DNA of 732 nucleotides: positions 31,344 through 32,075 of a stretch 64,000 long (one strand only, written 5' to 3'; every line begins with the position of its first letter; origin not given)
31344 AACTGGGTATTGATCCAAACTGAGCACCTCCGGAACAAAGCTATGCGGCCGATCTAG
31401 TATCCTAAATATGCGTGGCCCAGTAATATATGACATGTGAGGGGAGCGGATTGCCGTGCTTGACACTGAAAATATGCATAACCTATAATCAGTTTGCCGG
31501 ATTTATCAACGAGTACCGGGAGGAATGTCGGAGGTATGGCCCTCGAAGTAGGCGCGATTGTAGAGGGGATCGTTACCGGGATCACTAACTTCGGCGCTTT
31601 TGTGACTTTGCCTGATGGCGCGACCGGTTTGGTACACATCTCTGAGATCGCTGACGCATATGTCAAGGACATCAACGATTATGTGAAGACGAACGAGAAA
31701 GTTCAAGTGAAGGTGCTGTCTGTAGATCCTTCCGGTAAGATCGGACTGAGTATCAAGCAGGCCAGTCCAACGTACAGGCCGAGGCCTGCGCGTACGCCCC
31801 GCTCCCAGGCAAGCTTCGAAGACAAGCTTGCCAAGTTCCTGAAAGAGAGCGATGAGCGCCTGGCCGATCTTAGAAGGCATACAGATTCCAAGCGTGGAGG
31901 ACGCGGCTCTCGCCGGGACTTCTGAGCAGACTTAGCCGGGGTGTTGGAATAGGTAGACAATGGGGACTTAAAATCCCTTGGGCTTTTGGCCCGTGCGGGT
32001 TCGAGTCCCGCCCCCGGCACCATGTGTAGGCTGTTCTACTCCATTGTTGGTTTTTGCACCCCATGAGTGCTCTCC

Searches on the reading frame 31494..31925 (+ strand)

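Call 8: search_protein_families(library=pfam, proteins=[window:31494-31925:+], max_evalue=0.01)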
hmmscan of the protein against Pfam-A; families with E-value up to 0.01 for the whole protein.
window:31494-31925:+ (143 aa): 3 families
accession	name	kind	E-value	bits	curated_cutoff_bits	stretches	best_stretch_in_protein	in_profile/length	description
PF00575.29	S1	-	7e-20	71.6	22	1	18-88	3-74/74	S1 RNA binding domain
PF23459.1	S1_RRP5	-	1.4e-06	29.2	27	1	18-80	2-64/72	RRP5 S1 domain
PF24685.1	OB_RRP5_4th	-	0.0066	16.9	31.5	1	39-77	33-71/92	RRP5 OB-fold domain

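Call 9: search_protein_families(library=ncbifam, proteins=[window:31494-31925:+], max_evalue=0.01)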
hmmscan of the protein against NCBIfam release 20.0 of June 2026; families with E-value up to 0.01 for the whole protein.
window:31494-31925:+ (143 aa): 33 families (the best 25 are shown)
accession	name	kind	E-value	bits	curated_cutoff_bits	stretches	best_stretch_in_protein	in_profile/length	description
NF006363.0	PRK08582.1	equivalog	1.4e-47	161.3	171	1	15-141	1-139/140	S1 domain-containing RNA-binding protein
NF004473.0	PRK05807.1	equivalog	8.8e-46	155.7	178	1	15-137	1-130/136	S1 domain-containing RNA-binding protein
NF005973.0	PRK08059.1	equivalog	1.3e-28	99.5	148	1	17-121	5-118/123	S1 domain-containing post-transcriptional regulator GSP13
NF040579.1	S1_dom_CvfD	subfamily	2.7e-27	95.3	117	1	18-103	2-88/113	CvfD/Ygs/GSP13 family RNA-binding post-transcriptional regulator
NF000907.0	PRK00087.1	equivalog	1e-21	76.9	624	1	18-100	562-640/671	bifunctional 4-hydroxy-3-methylbut-2-enyl diphosphate reductase/30S ribosomal protein S1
NF005208.0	PRK06676.1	equivalog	6.9e-21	74.7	368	1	17-99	276-359/391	30S ribosomal protein S1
TIGR03591.1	polynuc_phos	equivalog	8.2e-19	67.5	525.05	1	17-89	616-688/689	polyribonucleotide nucleotidyltransferase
NF008805.1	PRK11824.1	equivalog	1.2e-18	66.9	471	1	17-89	610-682/683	polyribonucleotide nucleotidyltransferase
NF005573.0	PRK07252.1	equivalog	4.8e-18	65.2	183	1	18-89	2-74/120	S1 RNA-binding domain-containing protein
NF040578.1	S1_dom_Ygs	exception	5.1e-18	65.3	175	1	18-91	6-79/122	S1 domain-containing post-transcriptional regulator Ygs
NF004952.0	PRK06299.1-2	equivalog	6.1e-18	64.4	524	1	17-90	216-289/580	30S ribosomal protein S1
NF003064.0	PRK03987.1-4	equivalog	7.1e-18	64.9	252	1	18-94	8-87/262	translation initiation factor IF-2 subunit alpha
NF005911.0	PRK07899.1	equivalog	2.3e-16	59.6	691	1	18-96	292-371/486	30S ribosomal protein S1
NF010379.0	PRK13806.1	equivalog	4e-16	58.7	648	1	17-91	200-279/491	30S ribosomal protein S1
NF003066.0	PRK03987.1-6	equivalog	5.5e-14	52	503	1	18-92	10-87/275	translation initiation factor IF-2 subunit alpha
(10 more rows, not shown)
